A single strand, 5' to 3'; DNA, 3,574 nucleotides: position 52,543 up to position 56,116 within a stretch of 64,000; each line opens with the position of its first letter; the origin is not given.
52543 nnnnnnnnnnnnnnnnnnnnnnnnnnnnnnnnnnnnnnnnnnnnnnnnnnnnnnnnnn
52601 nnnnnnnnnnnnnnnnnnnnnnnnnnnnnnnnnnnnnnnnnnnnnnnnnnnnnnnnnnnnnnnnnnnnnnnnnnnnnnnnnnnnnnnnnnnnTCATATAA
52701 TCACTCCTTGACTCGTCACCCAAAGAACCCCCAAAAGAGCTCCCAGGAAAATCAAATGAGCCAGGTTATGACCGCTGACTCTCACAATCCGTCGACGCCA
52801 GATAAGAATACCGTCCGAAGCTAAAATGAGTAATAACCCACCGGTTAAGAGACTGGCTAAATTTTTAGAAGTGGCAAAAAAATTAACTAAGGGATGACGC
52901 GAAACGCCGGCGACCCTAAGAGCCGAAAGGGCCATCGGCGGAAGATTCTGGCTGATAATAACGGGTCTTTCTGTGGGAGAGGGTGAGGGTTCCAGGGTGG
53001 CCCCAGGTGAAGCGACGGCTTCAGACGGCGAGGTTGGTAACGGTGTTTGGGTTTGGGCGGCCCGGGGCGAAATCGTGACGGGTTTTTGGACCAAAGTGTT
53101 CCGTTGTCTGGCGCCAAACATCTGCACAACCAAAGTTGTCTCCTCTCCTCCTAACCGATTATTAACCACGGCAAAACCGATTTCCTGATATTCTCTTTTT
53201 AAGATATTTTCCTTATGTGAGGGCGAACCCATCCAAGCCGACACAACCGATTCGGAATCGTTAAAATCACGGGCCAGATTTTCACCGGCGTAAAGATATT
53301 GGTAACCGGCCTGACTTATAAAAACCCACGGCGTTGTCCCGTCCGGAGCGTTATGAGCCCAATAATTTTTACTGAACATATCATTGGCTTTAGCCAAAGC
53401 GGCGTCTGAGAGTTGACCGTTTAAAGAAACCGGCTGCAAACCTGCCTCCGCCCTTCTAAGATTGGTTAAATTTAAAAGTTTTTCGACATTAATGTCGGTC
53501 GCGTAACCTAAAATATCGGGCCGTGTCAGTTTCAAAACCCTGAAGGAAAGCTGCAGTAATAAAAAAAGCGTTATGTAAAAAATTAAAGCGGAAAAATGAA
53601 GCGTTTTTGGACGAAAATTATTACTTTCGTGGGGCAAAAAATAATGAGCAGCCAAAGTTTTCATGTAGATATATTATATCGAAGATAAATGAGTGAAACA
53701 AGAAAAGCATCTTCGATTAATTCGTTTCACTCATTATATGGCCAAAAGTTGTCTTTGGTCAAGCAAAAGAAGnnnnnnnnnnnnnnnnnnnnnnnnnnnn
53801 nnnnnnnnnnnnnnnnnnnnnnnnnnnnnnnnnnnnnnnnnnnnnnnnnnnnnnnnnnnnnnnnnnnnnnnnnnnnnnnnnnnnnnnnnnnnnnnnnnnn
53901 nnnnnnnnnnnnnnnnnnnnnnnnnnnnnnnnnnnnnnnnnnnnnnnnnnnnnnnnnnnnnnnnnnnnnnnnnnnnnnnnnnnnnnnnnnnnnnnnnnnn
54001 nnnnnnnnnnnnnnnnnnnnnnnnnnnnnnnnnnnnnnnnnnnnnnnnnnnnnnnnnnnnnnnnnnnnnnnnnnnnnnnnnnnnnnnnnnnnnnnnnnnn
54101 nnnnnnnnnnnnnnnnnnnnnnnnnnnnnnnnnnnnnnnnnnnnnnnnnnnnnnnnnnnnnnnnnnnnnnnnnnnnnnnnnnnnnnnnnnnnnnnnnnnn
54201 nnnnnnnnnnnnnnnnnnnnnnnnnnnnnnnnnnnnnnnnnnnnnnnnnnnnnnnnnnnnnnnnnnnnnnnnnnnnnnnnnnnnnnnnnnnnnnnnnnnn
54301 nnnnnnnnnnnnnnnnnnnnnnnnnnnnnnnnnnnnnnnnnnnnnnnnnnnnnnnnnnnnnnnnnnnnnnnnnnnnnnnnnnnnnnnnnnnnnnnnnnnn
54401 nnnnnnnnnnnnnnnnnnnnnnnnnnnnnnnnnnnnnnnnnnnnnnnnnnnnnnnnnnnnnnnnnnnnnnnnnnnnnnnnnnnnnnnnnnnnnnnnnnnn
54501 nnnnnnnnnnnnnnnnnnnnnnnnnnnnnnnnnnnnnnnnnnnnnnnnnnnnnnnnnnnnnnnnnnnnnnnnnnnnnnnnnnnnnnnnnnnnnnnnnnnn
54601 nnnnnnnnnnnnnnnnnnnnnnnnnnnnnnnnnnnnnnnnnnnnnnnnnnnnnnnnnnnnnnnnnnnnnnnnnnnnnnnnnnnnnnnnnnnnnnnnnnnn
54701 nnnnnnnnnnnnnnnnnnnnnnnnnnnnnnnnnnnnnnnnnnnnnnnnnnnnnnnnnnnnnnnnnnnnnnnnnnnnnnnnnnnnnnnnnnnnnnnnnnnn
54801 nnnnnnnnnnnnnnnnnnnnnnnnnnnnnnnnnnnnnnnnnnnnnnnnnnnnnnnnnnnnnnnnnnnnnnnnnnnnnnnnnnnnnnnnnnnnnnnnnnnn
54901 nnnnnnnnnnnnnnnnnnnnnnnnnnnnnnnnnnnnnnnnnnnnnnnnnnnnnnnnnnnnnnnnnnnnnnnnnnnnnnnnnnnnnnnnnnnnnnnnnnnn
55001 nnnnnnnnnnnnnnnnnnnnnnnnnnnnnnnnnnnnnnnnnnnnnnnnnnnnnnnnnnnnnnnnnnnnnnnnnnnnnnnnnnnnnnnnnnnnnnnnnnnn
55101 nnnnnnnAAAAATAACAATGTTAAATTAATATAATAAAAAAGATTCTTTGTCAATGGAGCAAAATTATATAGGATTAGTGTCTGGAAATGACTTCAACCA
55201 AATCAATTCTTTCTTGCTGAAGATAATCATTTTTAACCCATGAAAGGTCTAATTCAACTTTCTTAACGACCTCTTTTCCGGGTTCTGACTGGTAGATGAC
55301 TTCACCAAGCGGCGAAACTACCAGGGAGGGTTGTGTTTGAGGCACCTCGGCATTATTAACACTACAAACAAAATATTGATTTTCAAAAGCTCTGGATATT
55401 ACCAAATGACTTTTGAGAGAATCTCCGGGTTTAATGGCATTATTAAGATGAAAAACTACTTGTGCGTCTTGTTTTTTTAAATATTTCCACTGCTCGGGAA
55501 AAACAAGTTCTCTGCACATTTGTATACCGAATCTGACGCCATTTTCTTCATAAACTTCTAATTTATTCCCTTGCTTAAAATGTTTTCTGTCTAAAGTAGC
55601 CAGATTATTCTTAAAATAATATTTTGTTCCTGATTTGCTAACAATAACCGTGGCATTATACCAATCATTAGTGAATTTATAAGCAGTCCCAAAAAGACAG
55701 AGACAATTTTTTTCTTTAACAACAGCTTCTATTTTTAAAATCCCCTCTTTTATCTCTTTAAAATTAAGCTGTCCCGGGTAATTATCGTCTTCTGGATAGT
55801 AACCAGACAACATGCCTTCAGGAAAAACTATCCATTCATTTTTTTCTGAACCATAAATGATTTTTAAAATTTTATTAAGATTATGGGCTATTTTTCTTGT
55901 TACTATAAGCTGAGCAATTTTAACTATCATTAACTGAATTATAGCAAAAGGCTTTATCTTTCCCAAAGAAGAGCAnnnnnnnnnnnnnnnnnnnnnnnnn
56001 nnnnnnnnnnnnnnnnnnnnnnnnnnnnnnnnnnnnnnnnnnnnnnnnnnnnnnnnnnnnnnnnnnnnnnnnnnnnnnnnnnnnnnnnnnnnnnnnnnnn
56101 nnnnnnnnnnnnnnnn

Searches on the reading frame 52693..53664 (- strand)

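Call 13: search_protein_families(library=pfam, proteins=[window:52693-53664:-], max_evalue=0.001)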
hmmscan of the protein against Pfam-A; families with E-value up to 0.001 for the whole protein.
window:52693-53664:- (323 aa): 1 family
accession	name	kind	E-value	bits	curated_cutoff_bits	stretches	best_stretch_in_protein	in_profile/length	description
PF00188.32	CAP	-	2.5e-19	70.7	21.1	1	64-182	1-116/117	Cysteine-rich secretory protein family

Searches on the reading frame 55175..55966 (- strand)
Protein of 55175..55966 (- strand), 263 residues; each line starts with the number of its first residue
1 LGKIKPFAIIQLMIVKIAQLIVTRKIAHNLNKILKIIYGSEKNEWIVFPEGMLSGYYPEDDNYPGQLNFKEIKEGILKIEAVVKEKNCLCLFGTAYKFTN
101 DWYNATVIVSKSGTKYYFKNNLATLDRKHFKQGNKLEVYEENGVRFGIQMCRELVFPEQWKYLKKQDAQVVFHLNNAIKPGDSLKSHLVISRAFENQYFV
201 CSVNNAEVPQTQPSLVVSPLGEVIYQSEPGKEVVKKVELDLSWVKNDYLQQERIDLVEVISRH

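Call 50: search_protein_families(library=pfam, proteins=[window:55175-55966:-], max_evalue=0.05)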
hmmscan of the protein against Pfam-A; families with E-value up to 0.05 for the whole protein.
window:55175-55966:- (263 aa): 1 family
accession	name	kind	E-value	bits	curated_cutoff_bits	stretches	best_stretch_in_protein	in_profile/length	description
PF00795.27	CN_hydrolase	-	9.3e-24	84.6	23.2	1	9-243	4-250/256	Carbon-nitrogen hydrolase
